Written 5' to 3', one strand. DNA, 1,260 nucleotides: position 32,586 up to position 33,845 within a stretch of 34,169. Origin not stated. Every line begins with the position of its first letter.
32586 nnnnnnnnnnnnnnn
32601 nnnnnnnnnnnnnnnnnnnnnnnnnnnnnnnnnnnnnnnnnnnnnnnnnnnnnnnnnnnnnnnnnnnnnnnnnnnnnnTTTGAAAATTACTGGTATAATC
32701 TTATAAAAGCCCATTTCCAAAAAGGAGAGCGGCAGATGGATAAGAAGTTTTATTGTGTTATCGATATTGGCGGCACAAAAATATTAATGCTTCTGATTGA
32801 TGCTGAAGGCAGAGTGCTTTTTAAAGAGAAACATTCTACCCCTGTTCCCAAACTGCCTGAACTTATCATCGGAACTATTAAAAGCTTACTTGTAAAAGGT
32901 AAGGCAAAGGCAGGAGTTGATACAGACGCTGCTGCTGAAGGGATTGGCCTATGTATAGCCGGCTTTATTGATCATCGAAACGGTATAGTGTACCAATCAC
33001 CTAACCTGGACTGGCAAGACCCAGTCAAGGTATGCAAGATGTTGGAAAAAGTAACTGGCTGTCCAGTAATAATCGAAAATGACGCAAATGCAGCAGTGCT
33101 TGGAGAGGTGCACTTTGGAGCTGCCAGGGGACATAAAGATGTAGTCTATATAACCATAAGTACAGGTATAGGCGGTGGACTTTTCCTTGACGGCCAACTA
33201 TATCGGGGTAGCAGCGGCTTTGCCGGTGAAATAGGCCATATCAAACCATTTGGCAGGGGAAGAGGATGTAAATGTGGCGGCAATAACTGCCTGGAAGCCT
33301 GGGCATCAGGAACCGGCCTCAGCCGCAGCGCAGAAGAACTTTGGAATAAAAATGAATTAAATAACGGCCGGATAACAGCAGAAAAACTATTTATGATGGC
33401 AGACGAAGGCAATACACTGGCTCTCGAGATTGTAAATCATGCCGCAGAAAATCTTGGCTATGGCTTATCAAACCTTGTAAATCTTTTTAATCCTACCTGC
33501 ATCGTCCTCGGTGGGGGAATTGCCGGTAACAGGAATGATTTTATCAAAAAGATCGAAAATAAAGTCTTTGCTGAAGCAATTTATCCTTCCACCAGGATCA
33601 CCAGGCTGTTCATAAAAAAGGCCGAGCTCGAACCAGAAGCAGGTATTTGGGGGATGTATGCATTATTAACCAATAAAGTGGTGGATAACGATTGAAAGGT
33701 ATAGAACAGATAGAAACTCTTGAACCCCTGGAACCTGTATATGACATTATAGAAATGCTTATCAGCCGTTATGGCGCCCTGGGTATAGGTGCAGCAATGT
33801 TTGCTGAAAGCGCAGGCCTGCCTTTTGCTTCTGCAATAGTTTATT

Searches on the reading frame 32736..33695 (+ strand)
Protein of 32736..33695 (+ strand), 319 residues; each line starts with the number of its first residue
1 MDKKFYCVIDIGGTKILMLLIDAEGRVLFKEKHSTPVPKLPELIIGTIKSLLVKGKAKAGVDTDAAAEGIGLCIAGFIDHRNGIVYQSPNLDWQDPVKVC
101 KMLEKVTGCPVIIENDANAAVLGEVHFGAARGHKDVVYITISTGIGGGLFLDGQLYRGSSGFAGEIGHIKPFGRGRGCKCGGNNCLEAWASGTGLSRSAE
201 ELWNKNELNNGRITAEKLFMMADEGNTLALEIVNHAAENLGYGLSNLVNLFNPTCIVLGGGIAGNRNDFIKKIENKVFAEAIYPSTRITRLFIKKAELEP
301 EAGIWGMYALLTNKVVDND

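Call 5: search_protein_families(library=ncbifam, proteins=[window:32736-33695:+], max_evalue=0.00001)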
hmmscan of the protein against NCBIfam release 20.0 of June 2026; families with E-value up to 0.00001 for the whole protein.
window:32736-33695:+ (319 aa): 13 families
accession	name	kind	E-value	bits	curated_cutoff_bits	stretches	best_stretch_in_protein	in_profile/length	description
TIGR00744.1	ROK_glcA_fam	subfamily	6.5e-65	219.5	260.35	1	9-319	3-316/318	ROK family glucokinase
NF003461.0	PRK05082.1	subfamily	1.3e-41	142.9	283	1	8-310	5-285/291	N-acetylmannosamine kinase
NF047821.1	NactlManKinNanK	equivalog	5.5e-40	137.7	450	1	8-307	5-282/288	N-acetylmannosamine kinase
NF007251.0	PRK09698.1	equivalog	1.1e-38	133.2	253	1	3-313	5-298/304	allose kinase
NF049930.1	TransRegMlc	equivalog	4.3e-38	131.7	530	1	7-281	88-362/405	sugar metabolism global transcriptional regulator Mlc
NF047937.1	TransRegNagC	equivalog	2.9e-37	128.8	650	1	9-310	84-382/399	DNA-binding transcriptional regulator NagC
NF045551.1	GK_Pyrobac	equivalog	1.1e-32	113.5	500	1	6-277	2-251/294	ATP-dependent glucokinase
NF007108.0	PRK09557.1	equivalog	3.2e-32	112.1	443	1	9-267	6-259/303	fructokinase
NF009835.0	PRK13310.1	equivalog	2.3e-31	109.3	380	1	6-310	2-299/303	N-acetylglucosamine kinase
NF042998.1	bglucokin_BglK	equivalog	5.6e-30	104.6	550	1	8-275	5-256/291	beta-glucoside kinase BglK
NF045942.1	PolPhglucPhase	equivalog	9.8e-19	68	250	1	9-169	5-154/242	polyphosphate--glucose phosphotransferase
NF009836.0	PRK13311.1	equivalog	3e-13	49.6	551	1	6-203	2-202/256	N-acetyl-D-glucosamine kinase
NF045550.1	FrctkaseScrK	equivalog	1.2e-10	41.4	400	1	3-169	2-157/293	fructokinase ScrK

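Call 6: search_protein_families(library=pfam, proteins=[window:32736-33695:+], max_evalue=0.00001)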
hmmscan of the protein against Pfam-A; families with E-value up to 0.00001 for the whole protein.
window:32736-33695:+ (319 aa): 1 family
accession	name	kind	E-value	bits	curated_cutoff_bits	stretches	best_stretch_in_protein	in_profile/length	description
PF00480.26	ROK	-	1.9e-69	234.9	22.9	1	7-312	2-292/294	ROK family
